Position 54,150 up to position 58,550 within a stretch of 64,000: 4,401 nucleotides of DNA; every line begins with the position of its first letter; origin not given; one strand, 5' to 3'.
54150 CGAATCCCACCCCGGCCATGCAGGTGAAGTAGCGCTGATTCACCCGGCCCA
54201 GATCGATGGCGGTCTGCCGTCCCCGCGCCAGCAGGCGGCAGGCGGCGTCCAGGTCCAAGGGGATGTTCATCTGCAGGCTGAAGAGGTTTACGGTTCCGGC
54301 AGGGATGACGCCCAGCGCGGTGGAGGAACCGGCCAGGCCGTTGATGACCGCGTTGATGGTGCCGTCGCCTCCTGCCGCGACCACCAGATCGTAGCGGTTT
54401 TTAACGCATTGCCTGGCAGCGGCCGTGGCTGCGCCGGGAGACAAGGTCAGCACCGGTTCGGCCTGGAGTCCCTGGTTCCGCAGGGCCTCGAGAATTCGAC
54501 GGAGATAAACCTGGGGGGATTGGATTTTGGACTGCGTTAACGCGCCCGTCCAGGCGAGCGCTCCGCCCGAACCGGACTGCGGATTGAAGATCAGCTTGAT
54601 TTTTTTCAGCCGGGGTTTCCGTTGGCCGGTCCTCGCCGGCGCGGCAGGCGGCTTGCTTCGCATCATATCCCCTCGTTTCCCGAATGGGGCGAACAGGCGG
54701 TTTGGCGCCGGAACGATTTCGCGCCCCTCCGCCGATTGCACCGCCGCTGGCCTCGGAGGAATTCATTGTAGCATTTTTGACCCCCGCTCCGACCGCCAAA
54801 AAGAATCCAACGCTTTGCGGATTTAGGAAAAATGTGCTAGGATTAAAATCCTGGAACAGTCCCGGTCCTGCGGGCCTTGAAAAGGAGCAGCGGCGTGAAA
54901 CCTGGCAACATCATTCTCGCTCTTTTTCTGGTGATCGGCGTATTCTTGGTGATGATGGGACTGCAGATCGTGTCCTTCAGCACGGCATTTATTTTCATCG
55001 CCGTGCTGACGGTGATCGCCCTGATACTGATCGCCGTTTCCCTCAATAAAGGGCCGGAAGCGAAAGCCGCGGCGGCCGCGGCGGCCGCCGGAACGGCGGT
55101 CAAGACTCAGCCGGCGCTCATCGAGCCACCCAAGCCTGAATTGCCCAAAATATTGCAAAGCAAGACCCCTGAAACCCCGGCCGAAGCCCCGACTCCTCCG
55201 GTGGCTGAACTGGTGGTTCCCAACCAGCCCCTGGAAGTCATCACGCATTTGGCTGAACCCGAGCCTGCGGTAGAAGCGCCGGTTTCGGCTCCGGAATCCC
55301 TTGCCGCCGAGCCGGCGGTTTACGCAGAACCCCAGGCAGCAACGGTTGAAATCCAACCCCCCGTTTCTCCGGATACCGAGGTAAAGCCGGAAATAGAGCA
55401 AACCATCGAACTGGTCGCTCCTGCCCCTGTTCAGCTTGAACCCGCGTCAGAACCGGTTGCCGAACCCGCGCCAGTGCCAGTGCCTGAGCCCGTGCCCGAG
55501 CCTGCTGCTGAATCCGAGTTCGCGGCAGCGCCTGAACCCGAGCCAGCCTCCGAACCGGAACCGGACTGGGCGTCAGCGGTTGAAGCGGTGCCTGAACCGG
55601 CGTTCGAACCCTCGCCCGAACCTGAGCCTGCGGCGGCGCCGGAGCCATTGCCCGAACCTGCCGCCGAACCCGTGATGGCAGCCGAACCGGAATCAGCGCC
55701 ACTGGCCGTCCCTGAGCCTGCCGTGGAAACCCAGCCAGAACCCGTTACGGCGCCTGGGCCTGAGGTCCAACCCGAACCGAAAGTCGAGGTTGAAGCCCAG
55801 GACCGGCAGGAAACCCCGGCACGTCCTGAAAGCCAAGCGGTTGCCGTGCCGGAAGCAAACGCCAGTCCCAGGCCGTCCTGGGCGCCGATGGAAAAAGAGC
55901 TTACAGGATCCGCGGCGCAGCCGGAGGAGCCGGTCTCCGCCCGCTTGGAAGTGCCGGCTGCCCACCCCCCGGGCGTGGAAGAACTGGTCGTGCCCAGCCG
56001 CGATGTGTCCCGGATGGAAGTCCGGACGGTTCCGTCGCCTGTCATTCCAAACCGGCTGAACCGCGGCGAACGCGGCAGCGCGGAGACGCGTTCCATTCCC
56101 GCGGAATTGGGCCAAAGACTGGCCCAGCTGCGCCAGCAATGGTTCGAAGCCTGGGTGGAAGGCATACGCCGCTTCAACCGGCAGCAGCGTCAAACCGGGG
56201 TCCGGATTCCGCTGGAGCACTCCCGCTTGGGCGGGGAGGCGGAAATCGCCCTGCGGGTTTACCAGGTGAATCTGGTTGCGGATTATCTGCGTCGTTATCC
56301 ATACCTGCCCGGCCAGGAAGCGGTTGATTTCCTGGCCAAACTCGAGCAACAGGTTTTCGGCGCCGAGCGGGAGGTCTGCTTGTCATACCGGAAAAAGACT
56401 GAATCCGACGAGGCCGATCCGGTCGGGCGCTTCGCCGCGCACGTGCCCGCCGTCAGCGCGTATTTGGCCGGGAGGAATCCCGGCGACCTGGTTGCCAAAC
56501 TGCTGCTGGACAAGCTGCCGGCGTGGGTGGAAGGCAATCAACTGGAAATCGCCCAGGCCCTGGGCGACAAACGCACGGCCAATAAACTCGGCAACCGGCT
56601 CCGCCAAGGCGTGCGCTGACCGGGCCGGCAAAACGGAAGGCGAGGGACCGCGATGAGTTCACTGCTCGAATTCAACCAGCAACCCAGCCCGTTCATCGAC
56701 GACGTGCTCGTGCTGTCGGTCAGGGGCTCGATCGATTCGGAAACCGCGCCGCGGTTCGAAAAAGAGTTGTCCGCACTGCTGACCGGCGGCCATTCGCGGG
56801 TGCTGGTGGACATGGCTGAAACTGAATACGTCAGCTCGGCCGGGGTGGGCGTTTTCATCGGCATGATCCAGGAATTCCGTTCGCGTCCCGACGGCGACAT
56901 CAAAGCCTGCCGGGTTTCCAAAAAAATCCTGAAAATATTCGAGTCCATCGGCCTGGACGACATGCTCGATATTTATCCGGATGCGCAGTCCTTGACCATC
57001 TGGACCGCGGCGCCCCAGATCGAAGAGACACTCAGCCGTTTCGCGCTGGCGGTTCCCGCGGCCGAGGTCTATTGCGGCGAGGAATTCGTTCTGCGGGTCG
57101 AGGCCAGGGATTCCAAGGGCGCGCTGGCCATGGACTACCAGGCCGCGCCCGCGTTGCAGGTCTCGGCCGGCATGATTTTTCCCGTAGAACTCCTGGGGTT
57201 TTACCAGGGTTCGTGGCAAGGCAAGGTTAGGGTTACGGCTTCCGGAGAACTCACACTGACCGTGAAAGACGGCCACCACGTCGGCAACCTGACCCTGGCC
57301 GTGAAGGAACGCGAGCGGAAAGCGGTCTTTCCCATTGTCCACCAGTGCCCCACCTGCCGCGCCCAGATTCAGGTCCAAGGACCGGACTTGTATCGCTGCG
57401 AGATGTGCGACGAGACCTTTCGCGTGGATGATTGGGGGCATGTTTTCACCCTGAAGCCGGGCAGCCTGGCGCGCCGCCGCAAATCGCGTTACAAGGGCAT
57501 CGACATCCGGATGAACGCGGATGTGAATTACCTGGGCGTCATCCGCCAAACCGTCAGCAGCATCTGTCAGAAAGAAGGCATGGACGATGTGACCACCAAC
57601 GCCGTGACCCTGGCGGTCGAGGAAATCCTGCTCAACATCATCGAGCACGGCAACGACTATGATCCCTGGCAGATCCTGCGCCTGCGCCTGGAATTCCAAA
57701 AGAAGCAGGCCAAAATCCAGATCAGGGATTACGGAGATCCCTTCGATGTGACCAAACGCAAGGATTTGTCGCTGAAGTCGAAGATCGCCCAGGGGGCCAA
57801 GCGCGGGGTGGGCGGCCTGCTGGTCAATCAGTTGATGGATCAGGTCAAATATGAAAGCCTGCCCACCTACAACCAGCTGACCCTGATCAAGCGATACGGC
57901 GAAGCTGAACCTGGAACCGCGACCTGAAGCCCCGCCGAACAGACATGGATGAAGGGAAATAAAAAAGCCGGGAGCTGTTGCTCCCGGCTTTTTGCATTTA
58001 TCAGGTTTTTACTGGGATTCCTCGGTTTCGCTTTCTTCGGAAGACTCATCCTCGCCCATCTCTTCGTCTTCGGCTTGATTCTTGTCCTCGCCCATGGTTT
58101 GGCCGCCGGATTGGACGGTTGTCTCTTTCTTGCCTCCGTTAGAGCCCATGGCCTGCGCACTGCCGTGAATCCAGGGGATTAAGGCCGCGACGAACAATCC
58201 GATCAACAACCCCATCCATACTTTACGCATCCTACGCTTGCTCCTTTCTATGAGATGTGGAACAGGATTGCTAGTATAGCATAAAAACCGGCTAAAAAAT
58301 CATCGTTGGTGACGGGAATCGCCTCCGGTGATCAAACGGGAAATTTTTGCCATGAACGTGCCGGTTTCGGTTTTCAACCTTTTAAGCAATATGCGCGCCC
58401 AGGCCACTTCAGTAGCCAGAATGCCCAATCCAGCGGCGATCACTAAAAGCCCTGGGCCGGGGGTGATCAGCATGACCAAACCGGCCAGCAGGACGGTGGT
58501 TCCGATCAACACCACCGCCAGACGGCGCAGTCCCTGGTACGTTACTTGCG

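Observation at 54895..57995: Two-gene operon: membrane-tethered Pro/Glu/Ala-rich protein plus a single-polypeptide STAS + zinc-ribbon + RsbW-type kinase fusion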

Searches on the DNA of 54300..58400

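Call 74: search_rna_families(source=window, start=54300, end=58400, threshold=evalue, max_evalue=1)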
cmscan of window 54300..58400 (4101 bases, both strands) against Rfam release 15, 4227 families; matches with E-value up to 1: 3.
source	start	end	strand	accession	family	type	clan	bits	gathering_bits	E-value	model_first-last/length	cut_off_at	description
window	57958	58016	-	RF00506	Thr_leader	Cis-reg; leader;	-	24.2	55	0.2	1-118/118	no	Threonine operon leader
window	57962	57993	+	RF00506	Thr_leader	Cis-reg; leader;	-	22.6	55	0.48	82-114/118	no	Threonine operon leader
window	57954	57989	+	RF02657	sot2652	Gene; sRNA;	-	17.7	61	0.96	123-160/187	no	Sense overlapping transcript RNA 2652 (sot)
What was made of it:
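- Tried and rejected: A riboswitch or leader RNA near the operon: nothing found except sub-threshold matches to the terminator hairpin (call 74).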

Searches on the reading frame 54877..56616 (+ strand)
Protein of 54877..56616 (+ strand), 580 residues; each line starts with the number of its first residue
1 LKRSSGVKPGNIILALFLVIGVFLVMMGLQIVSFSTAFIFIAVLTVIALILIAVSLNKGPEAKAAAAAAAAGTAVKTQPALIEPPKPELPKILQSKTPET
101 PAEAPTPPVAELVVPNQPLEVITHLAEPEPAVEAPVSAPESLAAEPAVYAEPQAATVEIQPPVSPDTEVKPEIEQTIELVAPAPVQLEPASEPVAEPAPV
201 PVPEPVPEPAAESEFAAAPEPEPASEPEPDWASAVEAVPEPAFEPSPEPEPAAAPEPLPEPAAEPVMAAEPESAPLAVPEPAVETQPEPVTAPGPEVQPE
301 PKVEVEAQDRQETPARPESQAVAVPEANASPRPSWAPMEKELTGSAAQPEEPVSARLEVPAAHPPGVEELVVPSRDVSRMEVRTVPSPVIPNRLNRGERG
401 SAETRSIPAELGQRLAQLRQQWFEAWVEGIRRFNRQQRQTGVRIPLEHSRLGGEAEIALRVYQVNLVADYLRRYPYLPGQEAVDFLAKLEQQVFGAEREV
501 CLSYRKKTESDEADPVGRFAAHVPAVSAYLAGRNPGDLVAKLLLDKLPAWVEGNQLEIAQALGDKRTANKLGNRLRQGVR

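Call 3: search_protein_families(library=pfam, proteins=[window:54877-56616:+], max_evalue=1)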
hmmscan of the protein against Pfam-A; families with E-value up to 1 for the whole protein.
window:54877-56616:+ (580 aa): 1 family
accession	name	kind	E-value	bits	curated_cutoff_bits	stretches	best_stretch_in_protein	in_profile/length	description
PF00892.27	EamA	-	0.18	12.5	28.2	1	12-71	66-126/135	EamA-like transporter family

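Call 4: search_protein_families(library=ncbifam, proteins=[window:54877-56616:+], max_evalue=1)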
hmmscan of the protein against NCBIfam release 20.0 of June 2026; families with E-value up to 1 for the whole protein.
window:54877-56616:+ (580 aa): 1 family
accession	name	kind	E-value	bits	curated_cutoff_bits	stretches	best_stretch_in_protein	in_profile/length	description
TIGR03368.1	cellulose_yhjU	equivalog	0.32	9.4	410.2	1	14-78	93-154/518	cellulose biosynthesis protein BcsG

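Call 73: search_protein_families(library=padloc, proteins=[window:54895-56616:+], max_evalue=0.01)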
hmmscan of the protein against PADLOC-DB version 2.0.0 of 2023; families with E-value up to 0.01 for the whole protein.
window:54895-56616:+ (574 aa): 0 families
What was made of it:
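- Tried and rejected: An anti-phage defence role: no PADLOC hits (call 73).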

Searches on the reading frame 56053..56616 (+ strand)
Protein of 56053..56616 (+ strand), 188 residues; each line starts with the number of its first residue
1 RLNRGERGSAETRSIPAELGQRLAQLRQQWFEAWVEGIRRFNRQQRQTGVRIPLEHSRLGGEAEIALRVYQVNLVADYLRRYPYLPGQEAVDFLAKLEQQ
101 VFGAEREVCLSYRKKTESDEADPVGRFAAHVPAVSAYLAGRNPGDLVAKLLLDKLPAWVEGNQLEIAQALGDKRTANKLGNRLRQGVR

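Call 14: find_homologous_proteins(query=window:56053-56616:+)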
Query window:56053-56616:+ (188 aa): 1 proteins with E <= 0.001 among 241 candidates.
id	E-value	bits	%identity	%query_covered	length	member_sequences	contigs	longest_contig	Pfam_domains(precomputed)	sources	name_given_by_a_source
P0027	9.0e-78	278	70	100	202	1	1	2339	-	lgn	-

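Call 32: find_homologous_proteins(query=A2)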
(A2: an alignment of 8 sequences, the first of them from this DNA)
Query A2 (8 sequences) (176 aa, profile of the alignment): 1 proteins with E <= 0.001 among 3493 candidates.
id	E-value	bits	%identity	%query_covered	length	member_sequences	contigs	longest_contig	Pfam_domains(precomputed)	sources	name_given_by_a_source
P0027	1.4e-70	255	71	100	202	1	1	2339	-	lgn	-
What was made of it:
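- Tried and rejected: Homologue searches for gene A's C-terminal domain found only one protein, both with the single sequence and with the profile (calls 14, 32).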

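Call 33: search_solved_structures(query=A2, max_evalue=10, show_alignments=3)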
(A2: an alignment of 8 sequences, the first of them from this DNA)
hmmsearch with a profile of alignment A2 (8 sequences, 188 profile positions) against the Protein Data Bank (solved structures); distinct sequences matched with E-value up to 10: 0.
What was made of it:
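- On Sigma-70 family (for gene A's C-terminal domain; idea from the '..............' motif): No PDB sequence hit at E up to 10 (call 33).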

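Call 34: search_protein_families(library=pfam, alignment_id=A2, max_evalue=10)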
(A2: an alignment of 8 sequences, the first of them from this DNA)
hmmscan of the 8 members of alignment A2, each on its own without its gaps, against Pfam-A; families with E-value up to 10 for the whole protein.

A. member 1, seq(176 aa): 0 families

B. families by the number of members that match (of 8 scanned): 3 families
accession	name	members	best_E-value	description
PF24860.1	FdhE_C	1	0.033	FdhE, C-terminal domain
PF07325.16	Curto_V2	1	0.052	Curtovirus V2 protein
PF25528.1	DUF7917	1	0.1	Domain of unknown function (DUF7917)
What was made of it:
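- On Sigma-70 family (for gene A's C-terminal domain; idea from the '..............' motif): No Pfam hit at E up to 10 for 8 members (call 34).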

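Call 43: predict_structure(alignment_id=A3)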
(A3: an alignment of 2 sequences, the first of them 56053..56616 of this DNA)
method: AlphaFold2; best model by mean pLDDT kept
length: 188 residues; sequences in the alignment: 2
mean_pLDDT: 72.0   pTM: 0.68
mean pLDDT of the five models: 72.0, 61.8, 55.5, 45.9, 43.4
residues with pLDDT >= 90: 11; 70-90: 107; 50-70: 41; < 50: 29
segments of 3 or more residues with pLDDT < 50: 1-12, 56-59, 131-141
pLDDT, mean of each block of 10 residues (from residue 1): 36 66 85 76 73 55 78 86 80 89 89 72 55 46 55 75 87 89 75
secondary structure, 60 per line:
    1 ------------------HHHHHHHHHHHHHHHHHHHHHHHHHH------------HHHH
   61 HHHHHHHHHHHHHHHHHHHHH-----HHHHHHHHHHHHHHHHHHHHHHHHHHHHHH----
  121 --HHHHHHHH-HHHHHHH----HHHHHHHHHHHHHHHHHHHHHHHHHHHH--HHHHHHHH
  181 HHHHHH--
elements in order: H19-44 H57-81 H87-116 H123-130 H132-138 H143-170 H173-186
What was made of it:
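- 56089..56616 (+): Conserved C-terminal all-alpha domain (~176-188 aa) ending in the invariant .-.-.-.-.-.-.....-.. Candidate binding partner or target of the fusion protein. AF2 pLDDT 72 with 6-7 helices (call 43).
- On Sigma-70 family (for gene A's C-terminal domain; idea from the '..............' motif): The model is only moderately confident (pLDDT 72 from 2 sequences, call 43).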

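Call 47: fold_search(model_id=the predicted structure, library=pdb)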
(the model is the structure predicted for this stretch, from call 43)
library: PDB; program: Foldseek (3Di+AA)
matches with E <= 10: 88; with E <= 0.001: 0
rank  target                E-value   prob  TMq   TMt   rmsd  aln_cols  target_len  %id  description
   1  8e2i_E                1.3e+00  0.09  0.20  0.21  20.4       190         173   14  Cryo-EM structure of BIRC6/Smac (released 2023-02-15)
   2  1cnt_3                1.8e+00  0.08  0.20  0.23  16.2       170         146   15  CILIARY NEUROTROPHIC FACTOR (released 1997-03-26)
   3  1cnt_1                1.9e+00  0.10  0.20  0.23  15.4       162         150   16  CILIARY NEUROTROPHIC FACTOR (released 1997-03-26)
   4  8w7b                  1.9e+00  0.06  0.16  0.18  11.7       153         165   13  Fe-O nanocluster of form-IV in the 4-fold channel of Ureaplasma diversum ferritin (released 2024-06-12)
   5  3iq1_C                2.0e+00  0.12  0.18  0.22  16.5       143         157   18  Crystal structure of DPS protein from Vibrio cholerae O1, a member of a broad superfamily of ferritin-like diiron-carb (released 2009-09-08)
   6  6ipo_B                2.1e+00  0.13  0.21  0.26  14.8       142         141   13  Ferritin mutant C90A/C102A/C130A/D144C (released 2019-03-13)
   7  8w6y                  2.1e+00  0.06  0.16  0.18  13.1       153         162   14  Ferritin from Ureaplasma diversum soaking in Fe2+ solution for 10 min (released 2024-06-12)
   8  3iq1_B                2.5e+00  0.10  0.19  0.22  16.5       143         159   18  Crystal structure of DPS protein from Vibrio cholerae O1, a member of a broad superfamily of ferritin-like diiron-carb (released 2009-09-08)
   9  6jee                  2.5e+00  0.06  0.16  0.17  15.5       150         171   13  Crystal structure of apo-L161C/L165C-Fr (released 2019-12-11)
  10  3ew3_A                2.6e+00  0.08  0.22  0.23  17.1       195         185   14  the 1:2 complex between a Nterminal elongated prolactin and the extra cellular domain of the rat prolactin receptor (released 2009-11-03)
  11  7vio                  3.1e+00  0.04  0.14  0.15  15.6       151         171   14  Crystal structure of recombinant horse spleen apo-R168H/L169C-Fr (released 2022-06-08)
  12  1s3q_J                3.3e+00  0.11  0.21  0.24  15.3       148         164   10  Crystal structures of a novel open pore ferritin from the hyperthermophilic Archaeon Archaeoglobus fulgidus (released 2005-04-12)
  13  5fu7_A                3.3e+00  0.06  0.21  0.10  19.8       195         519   14  drosophila nanos NBR peptide bound to the NOT module of the human CCR4-NOT complex (released 2016-03-23)
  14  3t59_A                3.6e+00  0.13  0.19  0.09   7.1        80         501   16  C76A/C455S mutant of mouse QSOX1 containing an interdomain disulfide (released 2012-05-30)
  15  6pyu_B                3.6e+00  0.07  0.21  0.24  31.3       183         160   11  Human PI3Kdelta in complex with Compound 4-2 ((3S)-1'-(cyclopropanecarbonyl)-5-(quinoxalin-6-yl)spiro[indole-3,2'-pyrr (released 2019-08-28)
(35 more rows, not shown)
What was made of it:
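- On Sigma-70 family (for gene A's C-terminal domain; idea from the '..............' motif): The best Foldseek PDB hit has E 1.3, to generic helical bundles (call 47).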
